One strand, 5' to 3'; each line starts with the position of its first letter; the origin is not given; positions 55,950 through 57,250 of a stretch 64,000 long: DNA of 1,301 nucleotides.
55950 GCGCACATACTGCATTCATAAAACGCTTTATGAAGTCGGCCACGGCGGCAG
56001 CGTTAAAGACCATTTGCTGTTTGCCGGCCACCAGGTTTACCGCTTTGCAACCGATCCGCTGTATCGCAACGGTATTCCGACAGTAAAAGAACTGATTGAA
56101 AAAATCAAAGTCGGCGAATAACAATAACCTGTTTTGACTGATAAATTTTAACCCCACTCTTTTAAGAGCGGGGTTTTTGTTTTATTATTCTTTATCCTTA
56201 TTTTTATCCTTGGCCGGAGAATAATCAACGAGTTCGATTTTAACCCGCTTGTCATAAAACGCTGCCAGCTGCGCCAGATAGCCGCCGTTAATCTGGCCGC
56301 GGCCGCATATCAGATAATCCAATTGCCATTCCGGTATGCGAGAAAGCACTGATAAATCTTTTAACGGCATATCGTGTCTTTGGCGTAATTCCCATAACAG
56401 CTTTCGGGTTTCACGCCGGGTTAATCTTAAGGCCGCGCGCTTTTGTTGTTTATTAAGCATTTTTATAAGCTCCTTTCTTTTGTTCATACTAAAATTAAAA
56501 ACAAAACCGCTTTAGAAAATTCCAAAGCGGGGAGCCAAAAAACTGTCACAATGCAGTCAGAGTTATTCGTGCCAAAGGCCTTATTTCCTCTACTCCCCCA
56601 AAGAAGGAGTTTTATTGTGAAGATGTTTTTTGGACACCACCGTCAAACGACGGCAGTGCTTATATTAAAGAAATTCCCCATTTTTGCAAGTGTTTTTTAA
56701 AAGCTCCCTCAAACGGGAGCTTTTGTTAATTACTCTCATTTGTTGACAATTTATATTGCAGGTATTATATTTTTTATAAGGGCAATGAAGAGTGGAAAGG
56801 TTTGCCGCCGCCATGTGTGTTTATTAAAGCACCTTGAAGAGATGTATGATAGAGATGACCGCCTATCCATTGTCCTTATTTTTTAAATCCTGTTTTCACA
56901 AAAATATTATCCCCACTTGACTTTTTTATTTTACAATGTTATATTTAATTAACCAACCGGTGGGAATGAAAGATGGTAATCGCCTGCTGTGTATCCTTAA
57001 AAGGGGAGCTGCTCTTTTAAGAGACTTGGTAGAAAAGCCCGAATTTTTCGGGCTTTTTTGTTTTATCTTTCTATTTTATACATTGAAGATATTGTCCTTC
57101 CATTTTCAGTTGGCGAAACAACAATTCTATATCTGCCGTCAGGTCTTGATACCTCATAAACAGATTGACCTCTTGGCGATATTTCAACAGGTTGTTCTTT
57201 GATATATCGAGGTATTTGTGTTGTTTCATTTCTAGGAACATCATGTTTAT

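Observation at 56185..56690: Paralogous cassette B on the minus strand, with the same promoter and terminator logic and a homologous small regulator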

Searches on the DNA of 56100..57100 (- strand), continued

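Call 48: search_with_rna_model(model_id=R1, sources=[L026, L027, L028, L029, L030, L031, L032, L033, L034, L035, L036, L037, L038, L039, L040, L041, L042, L043, L044, L045, L046, L047, L048, L049, L050, L051, L052, L053, L054, L055, L056, L057, L058, L059, L060, L061, L062, L063, L064, L065, L066, L067, L068, L069, L070, L071, L072, L073, L074, L075, L076, L077, L078, L079, L080, L081, L082, L083, L084, L085, L086, L087, L088, L089, L090, L091, L092, L093, L094, L095, L096, L097, L098, L099, L100, L101, L102, L103, L104, L105], max_evalue=0.001)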
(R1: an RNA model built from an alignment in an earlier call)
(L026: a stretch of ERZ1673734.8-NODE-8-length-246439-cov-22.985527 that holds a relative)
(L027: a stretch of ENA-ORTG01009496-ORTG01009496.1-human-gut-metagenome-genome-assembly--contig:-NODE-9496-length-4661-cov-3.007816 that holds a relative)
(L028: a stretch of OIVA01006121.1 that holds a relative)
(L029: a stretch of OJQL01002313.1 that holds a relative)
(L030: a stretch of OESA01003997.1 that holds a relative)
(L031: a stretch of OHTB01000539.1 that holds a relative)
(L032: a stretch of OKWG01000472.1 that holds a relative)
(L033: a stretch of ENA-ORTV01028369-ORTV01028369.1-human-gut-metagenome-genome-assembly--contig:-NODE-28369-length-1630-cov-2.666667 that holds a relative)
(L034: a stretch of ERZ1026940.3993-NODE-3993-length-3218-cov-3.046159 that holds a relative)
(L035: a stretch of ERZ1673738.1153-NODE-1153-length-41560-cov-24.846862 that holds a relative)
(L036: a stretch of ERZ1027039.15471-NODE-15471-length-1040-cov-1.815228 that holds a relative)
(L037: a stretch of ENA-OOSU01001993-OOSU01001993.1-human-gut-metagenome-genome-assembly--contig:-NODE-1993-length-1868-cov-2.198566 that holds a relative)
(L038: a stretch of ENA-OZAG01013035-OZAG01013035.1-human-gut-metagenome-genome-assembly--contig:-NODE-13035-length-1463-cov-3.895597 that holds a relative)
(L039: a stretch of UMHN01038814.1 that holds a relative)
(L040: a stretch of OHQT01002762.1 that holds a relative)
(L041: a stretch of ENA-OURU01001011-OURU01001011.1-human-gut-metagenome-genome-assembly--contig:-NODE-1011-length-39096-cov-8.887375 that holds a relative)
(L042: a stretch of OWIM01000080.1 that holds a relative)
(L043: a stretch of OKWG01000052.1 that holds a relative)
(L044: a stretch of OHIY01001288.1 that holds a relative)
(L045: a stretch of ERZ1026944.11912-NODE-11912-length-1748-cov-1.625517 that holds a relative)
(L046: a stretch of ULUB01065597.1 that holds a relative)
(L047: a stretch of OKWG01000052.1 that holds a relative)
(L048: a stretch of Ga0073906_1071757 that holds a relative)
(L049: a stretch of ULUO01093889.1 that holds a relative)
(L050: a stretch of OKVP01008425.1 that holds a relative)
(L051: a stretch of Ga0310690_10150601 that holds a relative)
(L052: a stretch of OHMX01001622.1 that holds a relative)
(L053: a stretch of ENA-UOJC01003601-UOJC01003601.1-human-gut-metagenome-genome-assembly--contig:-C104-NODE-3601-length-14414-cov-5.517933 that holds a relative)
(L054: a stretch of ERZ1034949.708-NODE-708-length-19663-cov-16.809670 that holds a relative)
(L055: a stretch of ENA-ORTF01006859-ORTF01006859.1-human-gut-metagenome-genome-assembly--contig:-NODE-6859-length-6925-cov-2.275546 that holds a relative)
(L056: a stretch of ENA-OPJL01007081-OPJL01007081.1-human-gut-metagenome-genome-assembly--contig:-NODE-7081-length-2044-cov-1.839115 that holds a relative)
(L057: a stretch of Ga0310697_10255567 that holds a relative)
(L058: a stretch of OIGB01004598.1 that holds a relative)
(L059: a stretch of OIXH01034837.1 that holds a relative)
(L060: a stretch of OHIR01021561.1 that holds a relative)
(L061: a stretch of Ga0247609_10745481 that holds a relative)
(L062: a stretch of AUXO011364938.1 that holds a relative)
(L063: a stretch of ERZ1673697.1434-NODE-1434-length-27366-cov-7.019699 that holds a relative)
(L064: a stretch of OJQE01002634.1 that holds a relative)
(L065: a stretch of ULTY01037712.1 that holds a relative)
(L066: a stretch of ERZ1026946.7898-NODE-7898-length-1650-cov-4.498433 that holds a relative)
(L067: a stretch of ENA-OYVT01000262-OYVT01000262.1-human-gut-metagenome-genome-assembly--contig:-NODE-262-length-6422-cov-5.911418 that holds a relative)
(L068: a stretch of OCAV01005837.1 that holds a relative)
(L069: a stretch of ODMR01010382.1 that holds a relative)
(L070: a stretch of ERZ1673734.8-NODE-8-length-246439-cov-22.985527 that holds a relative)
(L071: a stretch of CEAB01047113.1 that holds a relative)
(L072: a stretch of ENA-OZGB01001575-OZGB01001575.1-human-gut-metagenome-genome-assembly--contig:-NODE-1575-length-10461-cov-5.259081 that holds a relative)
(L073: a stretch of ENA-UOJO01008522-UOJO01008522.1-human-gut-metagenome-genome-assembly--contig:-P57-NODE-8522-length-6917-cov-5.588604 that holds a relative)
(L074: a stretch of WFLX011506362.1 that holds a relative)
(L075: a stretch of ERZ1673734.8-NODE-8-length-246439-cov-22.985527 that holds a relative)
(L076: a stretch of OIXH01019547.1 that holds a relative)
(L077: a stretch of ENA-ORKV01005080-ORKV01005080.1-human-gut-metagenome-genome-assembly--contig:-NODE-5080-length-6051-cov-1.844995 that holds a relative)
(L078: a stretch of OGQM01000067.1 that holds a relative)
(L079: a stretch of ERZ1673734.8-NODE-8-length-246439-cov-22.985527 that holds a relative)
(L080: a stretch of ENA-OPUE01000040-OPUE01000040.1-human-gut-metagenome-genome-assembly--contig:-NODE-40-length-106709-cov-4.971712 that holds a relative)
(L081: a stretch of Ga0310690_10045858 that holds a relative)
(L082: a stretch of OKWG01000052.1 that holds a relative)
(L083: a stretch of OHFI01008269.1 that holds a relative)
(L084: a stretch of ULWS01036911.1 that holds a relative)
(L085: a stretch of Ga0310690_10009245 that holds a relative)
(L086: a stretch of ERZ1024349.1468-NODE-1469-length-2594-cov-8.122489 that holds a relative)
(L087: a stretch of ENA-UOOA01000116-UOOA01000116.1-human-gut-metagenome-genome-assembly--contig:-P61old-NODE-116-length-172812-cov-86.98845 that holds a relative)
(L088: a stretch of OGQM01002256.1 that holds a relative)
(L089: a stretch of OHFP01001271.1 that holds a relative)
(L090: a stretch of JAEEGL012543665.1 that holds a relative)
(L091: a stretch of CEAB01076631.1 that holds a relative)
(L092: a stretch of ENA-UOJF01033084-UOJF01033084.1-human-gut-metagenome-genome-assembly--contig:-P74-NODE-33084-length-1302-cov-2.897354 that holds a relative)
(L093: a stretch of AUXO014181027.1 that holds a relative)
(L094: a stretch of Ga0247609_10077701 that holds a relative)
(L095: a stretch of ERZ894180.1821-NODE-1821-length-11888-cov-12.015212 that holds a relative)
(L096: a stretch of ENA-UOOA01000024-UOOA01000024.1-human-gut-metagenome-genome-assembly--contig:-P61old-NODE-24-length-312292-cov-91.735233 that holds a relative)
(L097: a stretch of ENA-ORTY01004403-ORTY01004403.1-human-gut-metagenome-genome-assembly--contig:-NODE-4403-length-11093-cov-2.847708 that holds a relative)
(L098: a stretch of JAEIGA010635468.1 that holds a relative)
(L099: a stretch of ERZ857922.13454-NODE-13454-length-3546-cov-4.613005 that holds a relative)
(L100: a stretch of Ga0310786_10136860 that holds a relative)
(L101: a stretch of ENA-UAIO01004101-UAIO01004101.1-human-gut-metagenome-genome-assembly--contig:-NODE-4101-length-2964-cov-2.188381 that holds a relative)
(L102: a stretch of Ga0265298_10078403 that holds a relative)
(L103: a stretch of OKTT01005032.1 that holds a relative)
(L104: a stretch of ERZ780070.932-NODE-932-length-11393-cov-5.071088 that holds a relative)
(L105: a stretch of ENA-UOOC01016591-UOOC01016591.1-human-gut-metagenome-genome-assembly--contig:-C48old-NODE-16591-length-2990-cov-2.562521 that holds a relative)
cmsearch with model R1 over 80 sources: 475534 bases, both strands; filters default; matches with E-value up to 0.001: 90.
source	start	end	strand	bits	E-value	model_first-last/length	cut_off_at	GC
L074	668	837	-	138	2.1e-38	1-172/172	no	0.44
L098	949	1132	-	133.1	6.1e-37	1-172/172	no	0.36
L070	1805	1983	+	131.6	1.7e-36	1-172/172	no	0.41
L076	1941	2114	+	128.2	1.7e-35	1-172/172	no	0.47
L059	90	264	+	126.5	5.6e-35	1-172/172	no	0.45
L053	6023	6198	+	125.5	1.1e-34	1-172/172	no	0.41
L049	3734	3914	+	125.2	1.3e-34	1-172/172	no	0.39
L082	2985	3167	+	125.1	1.4e-34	1-172/172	no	0.4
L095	79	254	-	125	1.5e-34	1-172/172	no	0.4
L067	6168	6344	+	124.8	1.8e-34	1-172/172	no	0.4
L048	557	733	+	124.4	2.2e-34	1-172/172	no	0.39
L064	3387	3564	+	124.2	2.6e-34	1-172/172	no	0.4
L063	11434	11605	+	124.2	2.7e-34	1-172/172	no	0.43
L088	7087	7267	-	124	3.1e-34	1-172/172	no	0.4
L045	543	718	+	123.7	3.6e-34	1-172/172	no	0.41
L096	2945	3120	+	123.7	3.6e-34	1-172/172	no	0.41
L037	811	987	-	123.4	4.5e-34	1-172/172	no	0.41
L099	2441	2616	-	123.4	4.6e-34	1-172/172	no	0.41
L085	7541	7713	+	123.1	5.5e-34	1-172/172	no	0.35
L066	82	262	-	122.7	7.2e-34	1-172/172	no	0.45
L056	444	620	+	121.7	1.5e-33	1-172/172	no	0.41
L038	538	713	-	121.1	2.1e-33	1-172/172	no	0.41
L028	1042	1217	-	120.8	2.7e-33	1-172/172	no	0.42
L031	6863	7039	+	120.5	3.3e-33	1-172/172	no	0.41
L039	7630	7808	+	120.5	3.3e-33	1-172/172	no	0.42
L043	13702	13877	+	120.4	3.5e-33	1-172/172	no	0.43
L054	4742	4928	-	120.3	3.7e-33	1-172/172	no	0.38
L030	936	1111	+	120.3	3.8e-33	1-172/172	no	0.41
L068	3678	3858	+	120.3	3.9e-33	1-172/172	no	0.43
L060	819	994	+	120.1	4.4e-33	1-172/172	no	0.41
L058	517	692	+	120.1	4.4e-33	1-172/172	no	0.41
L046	11711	11888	+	120.1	4.5e-33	1-172/172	no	0.4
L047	9149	9327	+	119.7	5.6e-33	1-172/172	no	0.4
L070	1262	1440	+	119.7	5.6e-33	1-172/172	no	0.4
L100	2434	2607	+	119.2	7.9e-33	1-172/172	no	0.37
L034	571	746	-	119.2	8.1e-33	1-172/172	no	0.41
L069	247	427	+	118.9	9.9e-33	1-172/172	no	0.44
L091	6684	6860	+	118.6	1.2e-32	1-172/172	no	0.41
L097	174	350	+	118.6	1.2e-32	1-172/172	no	0.41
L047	9691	9862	+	118.2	1.6e-32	1-172/172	no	0.44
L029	9551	9724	+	118.1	1.7e-32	1-172/172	no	0.42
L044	30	212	-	117.7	2.2e-32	1-172/172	no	0.42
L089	76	258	-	117.7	2.2e-32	1-172/172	no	0.42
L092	833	1006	+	117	3.7e-32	1-172/172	no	0.41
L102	2345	2517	-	115.6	9.6e-32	1-172/172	no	0.36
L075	1856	2032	+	115.4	1.1e-31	1-172/172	no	0.42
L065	5440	5617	+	115.1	1.3e-31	1-172/172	no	0.4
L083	1334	1509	+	114.1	2.7e-31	1-172/172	no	0.41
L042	2290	2467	-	113.9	2.9e-31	1-172/172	no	0.42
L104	11210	11391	+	113.3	4.4e-31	1-172/172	no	0.42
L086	1331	1518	-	112.2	9.2e-31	1-172/172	no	0.38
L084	99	272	+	111.8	1.2e-30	1-172/172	no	0.46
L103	3022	3202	+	111.1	2e-30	1-172/172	no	0.43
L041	432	612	-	111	2.2e-30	1-172/172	no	0.43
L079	10115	10294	-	110.8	2.5e-30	1-172/172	no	0.45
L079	10627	10807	-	109.7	5.1e-30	1-172/172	no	0.43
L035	7101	7280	-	109.6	5.7e-30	1-172/172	no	0.43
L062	918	1089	+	109.5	6.2e-30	1-172/172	no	0.37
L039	24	204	-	108.7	1e-29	1-172/172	no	0.43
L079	11141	11321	-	108.7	1e-29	1-172/172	no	0.43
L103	2509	2689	+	108.7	1e-29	1-172/172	no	0.43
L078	6007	6189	+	107.9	1.8e-29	1-172/172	no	0.43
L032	7842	8017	+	107.9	1.8e-29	1-172/172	no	0.4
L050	45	222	-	107.9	1.8e-29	1-172/172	no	0.44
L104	3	187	-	107.8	2e-29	1-172/172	no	0.43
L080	12506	12683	-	107.6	2.3e-29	1-172/172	no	0.42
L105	569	746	-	107.5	2.3e-29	1-172/172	no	0.42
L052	77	256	-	107.2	2.9e-29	1-172/172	no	0.43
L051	1473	1647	+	107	3.4e-29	1-172/172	no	0.38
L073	18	192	-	106.5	4.8e-29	1-172/172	no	0.41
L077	3747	3928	-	105.8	7.8e-29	1-172/172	no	0.43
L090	474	657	+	105.3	1e-28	1-172/172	no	0.35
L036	175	345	-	104.8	1.5e-28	1-172/172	no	0.42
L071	260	430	+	104.8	1.5e-28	1-172/172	no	0.42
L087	3484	3654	+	104.8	1.5e-28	1-172/172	no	0.42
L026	5163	5339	+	104.5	1.9e-28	1-172/172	no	0.39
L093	830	1001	+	102.6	6.7e-28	1-172/172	no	0.33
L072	4849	5030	-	101.8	1.2e-27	1-172/172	no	0.4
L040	786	970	-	101.4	1.5e-27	1-172/172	no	0.43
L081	780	956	-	97.9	1.7e-26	1-172/172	no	0.37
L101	2760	2939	+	92.8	5.4e-25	1-172/172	no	0.44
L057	713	880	+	85.6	7.2e-23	1-172/172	no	0.39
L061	752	919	+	85.6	7.2e-23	1-172/172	no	0.39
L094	2624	2800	-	83.8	2.5e-22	1-172/172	no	0.36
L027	32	185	-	74.2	1.8e-19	1-172/172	no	0.43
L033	22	175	-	74.2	1.8e-19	1-172/172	no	0.43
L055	1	126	-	64.2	1.6e-16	1-121/172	3'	0.43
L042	9891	10045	+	63.2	3.3e-16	1-172/172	no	0.45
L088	11622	11777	+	27.5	1.3e-05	1-172/172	no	0.45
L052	5779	5964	+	22.6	0.00035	1-172/172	no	0.44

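Call 53: search_with_rna_model(model_id=R1, sources=[window, L001, L002, L004, L007, L008, L009, L011, L012, L014, L015, L016, L019, L020, L021, L022, L023, L024, L025, L026, L029, L031, L032, L035, L039, L040, L041, L042, L043, L046, L047, L048, L049, L051, L052, L053, L054, L057, L059, L062, L063, L066, L068, L069, L070, L071, L072, L074, L075, L076, L078, L079, L080, L081, L082, L084, L085, L086, L088, L090, L093, L094, L098, L100, L101, L102, L103, L104, L105], max_evalue=1e-10, make_alignment=true)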
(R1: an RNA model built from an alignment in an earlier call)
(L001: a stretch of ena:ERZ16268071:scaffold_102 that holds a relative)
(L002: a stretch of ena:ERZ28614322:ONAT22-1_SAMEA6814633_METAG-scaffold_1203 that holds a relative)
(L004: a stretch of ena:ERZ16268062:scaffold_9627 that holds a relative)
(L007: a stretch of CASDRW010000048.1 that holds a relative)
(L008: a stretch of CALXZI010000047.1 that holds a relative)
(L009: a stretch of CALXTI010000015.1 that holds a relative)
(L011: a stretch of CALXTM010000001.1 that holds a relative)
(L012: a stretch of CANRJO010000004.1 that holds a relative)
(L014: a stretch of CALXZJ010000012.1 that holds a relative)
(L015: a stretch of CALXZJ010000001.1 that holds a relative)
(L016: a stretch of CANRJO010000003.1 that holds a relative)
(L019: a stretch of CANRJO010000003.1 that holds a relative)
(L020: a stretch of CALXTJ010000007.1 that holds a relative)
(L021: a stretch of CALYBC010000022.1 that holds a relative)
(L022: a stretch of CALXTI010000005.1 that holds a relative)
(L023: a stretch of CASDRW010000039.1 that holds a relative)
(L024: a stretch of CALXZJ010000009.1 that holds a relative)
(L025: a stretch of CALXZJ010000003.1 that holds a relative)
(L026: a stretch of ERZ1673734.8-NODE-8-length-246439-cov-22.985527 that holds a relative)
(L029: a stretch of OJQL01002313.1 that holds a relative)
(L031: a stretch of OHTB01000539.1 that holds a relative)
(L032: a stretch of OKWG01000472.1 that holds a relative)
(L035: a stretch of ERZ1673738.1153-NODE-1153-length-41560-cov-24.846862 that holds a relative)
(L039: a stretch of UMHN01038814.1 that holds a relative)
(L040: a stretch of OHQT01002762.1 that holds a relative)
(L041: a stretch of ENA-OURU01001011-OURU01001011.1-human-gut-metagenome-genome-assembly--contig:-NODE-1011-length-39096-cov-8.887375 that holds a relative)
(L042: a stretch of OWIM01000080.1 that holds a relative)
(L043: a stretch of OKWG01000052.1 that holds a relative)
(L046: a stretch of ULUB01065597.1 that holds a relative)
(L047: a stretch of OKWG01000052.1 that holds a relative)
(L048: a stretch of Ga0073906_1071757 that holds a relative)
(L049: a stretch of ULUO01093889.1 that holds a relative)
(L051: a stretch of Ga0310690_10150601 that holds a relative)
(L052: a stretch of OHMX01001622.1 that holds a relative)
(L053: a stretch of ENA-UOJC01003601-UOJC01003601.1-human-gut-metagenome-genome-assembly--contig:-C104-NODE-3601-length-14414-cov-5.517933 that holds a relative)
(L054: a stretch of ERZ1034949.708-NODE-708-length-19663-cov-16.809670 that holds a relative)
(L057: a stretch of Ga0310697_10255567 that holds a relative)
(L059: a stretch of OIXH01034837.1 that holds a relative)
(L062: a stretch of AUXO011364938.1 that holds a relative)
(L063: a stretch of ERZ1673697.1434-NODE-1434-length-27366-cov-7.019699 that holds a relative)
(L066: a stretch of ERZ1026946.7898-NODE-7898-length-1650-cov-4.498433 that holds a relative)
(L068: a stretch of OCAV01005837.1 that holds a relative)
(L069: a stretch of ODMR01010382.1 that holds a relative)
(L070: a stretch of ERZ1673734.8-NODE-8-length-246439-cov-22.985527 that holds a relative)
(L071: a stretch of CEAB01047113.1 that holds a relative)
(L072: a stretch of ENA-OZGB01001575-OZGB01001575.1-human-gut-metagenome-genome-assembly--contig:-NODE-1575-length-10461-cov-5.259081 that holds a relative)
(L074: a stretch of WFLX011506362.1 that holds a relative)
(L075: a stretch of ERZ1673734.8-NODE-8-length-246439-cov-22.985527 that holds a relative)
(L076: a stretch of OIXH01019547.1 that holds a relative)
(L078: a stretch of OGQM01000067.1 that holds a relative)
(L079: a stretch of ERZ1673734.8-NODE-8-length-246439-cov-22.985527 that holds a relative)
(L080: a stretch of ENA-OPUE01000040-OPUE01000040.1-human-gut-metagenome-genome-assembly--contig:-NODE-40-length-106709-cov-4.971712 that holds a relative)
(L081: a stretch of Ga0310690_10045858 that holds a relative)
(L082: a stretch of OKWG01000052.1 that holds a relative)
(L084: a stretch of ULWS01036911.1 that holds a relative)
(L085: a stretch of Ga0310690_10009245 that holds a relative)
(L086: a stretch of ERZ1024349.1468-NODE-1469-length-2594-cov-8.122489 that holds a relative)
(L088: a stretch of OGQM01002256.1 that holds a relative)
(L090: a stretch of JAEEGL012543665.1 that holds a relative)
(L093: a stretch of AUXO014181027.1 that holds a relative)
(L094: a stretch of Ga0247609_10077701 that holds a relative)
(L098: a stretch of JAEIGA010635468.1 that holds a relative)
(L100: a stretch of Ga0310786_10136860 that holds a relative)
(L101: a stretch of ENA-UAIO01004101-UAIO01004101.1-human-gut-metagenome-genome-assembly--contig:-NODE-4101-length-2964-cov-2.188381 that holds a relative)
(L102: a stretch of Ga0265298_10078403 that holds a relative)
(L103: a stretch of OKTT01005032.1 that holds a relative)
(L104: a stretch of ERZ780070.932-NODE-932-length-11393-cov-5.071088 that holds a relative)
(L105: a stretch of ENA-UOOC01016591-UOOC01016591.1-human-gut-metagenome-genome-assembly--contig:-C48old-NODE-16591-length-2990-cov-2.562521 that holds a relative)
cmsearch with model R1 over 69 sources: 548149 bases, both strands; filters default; matches with E-value up to 1e-10: 82.
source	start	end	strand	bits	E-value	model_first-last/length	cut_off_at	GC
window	56498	56668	-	199.4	1.5e-56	1-172/172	no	0.42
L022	1238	1408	-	190.1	8.4e-54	1-172/172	no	0.4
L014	4250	4421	-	188.6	2.5e-53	1-172/172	no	0.42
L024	3915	4085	-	187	6.9e-53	1-172/172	no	0.42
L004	539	708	+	187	7.3e-53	1-172/172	no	0.4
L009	2325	2495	-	185.7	1.7e-52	1-172/172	no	0.42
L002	3795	3967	+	182.2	1.9e-51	1-172/172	no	0.42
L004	324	492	+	182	2.2e-51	1-172/172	no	0.43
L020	2610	2780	+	181.5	3.1e-51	1-172/172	no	0.42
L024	4135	4306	-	180.7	5.3e-51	1-172/172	no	0.42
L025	1359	1529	+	180.5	6.1e-51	1-172/172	no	0.42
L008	5293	5460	+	175.9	1.4e-49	1-172/172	no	0.4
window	17122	17289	+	173.4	7.6e-49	1-172/172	no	0.4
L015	7680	7847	-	168.7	2e-47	1-172/172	no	0.43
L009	2545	2713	-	152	1.7e-42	1-172/172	no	0.4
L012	454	618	-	147.1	4.8e-41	1-172/172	no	0.39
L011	4212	4394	-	143.8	4.8e-40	1-172/172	no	0.44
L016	3181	3349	+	143.1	7.6e-40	1-172/172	no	0.4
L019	164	328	+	140.5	4.4e-39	1-172/172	no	0.41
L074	668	837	-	138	2.4e-38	1-172/172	no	0.44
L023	1304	1486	+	134.6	2.5e-37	1-172/172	no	0.42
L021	226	404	+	134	3.9e-37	1-172/172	no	0.42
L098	949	1132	-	133.1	7.1e-37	1-172/172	no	0.36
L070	1805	1983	+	131.6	1.9e-36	1-172/172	no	0.41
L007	2435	2618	+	129.9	6e-36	1-172/172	no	0.45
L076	1941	2114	+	128.2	1.9e-35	1-172/172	no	0.47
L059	90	264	+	126.5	6.4e-35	1-172/172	no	0.45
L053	6023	6198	+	125.5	1.3e-34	1-172/172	no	0.41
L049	3734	3914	+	125.2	1.5e-34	1-172/172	no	0.39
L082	2985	3167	+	125.1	1.6e-34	1-172/172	no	0.4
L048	557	733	+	124.4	2.6e-34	1-172/172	no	0.39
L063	11434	11605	+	124.2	3.1e-34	1-172/172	no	0.43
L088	7087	7267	-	124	3.5e-34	1-172/172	no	0.4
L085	7541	7713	+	123.1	6.4e-34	1-172/172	no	0.35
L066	82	262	-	122.7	8.3e-34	1-172/172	no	0.45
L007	1950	2138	+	120.7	3.4e-33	1-172/172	no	0.43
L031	6863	7039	+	120.5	3.8e-33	1-172/172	no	0.41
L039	7630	7808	+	120.5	3.8e-33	1-172/172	no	0.42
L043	13702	13877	+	120.4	4e-33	1-172/172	no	0.43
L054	4742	4928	-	120.3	4.2e-33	1-172/172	no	0.38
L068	3678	3858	+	120.3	4.4e-33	1-172/172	no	0.43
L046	11711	11888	+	120.1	5.1e-33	1-172/172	no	0.4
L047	9149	9327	+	119.7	6.5e-33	1-172/172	no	0.4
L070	1262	1440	+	119.7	6.5e-33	1-172/172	no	0.4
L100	2434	2607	+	119.2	9.1e-33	1-172/172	no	0.37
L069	247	427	+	118.9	1.1e-32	1-172/172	no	0.44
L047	9691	9862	+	118.2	1.8e-32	1-172/172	no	0.44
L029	9551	9724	+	118.1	2e-32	1-172/172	no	0.42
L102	2345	2517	-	115.6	1.1e-31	1-172/172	no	0.36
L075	1856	2032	+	115.4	1.3e-31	1-172/172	no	0.42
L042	2290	2467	-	113.9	3.4e-31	1-172/172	no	0.42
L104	11210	11391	+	113.3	5.1e-31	1-172/172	no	0.42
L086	1331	1518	-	112.2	1.1e-30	1-172/172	no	0.38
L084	99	272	+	111.8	1.4e-30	1-172/172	no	0.46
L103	3022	3202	+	111.1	2.4e-30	1-172/172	no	0.43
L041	432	612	-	111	2.6e-30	1-172/172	no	0.43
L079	10115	10294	-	110.8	2.9e-30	1-172/172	no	0.45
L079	10627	10807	-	109.7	5.9e-30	1-172/172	no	0.43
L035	7101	7280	-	109.6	6.6e-30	1-172/172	no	0.43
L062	918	1089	+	109.5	7.2e-30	1-172/172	no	0.37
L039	24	204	-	108.7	1.2e-29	1-172/172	no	0.43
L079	11141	11321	-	108.7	1.2e-29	1-172/172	no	0.43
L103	2509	2689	+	108.7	1.2e-29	1-172/172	no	0.43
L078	6007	6189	+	107.9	2.1e-29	1-172/172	no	0.43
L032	7842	8017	+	107.9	2.1e-29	1-172/172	no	0.4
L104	3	187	-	107.8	2.3e-29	1-172/172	no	0.43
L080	12506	12683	-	107.6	2.6e-29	1-172/172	no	0.42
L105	569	746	-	107.5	2.6e-29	1-172/172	no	0.42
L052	77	256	-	107.2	3.3e-29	1-172/172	no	0.43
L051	1473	1647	+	107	3.9e-29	1-172/172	no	0.38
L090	474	657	+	105.3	1.2e-28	1-172/172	no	0.35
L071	260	430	+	104.8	1.7e-28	1-172/172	no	0.42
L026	5163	5339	+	104.5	2.2e-28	1-172/172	no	0.39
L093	830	1001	+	102.6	7.7e-28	1-172/172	no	0.33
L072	4849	5030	-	101.8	1.4e-27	1-172/172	no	0.4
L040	786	970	-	101.4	1.8e-27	1-172/172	no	0.43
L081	780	956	-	97.9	1.9e-26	1-172/172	no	0.37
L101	2760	2939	+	92.8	6.3e-25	1-172/172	no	0.44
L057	713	880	+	85.6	8.3e-23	1-172/172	no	0.39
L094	2624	2800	-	83.8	2.9e-22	1-172/172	no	0.36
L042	9891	10045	+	63.2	3.8e-16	1-172/172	no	0.45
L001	3811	3961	+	48.7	7.5e-12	1-172/172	no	0.36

Alignment A7: 82 matches aligned to the model, 256 columns, each read 5' to 3' on its own strand. Consensus structure (alignment columns), stored with it:
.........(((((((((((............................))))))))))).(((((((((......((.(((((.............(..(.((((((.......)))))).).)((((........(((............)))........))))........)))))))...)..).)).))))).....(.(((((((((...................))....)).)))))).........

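Call 76: build_rna_model(alignment_id=A7)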
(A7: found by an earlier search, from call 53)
Model R2 built from alignment A7 (82 sequences, 256 columns); structure: stored with the alignment.
model positions 178; base pairs 52; branch points 3; effective number of sequences 2.56; information 0.59 bits per position. Calibrated on 0.2 Mb of random sequence (short: E-values are rough).
structure used (alignment columns):
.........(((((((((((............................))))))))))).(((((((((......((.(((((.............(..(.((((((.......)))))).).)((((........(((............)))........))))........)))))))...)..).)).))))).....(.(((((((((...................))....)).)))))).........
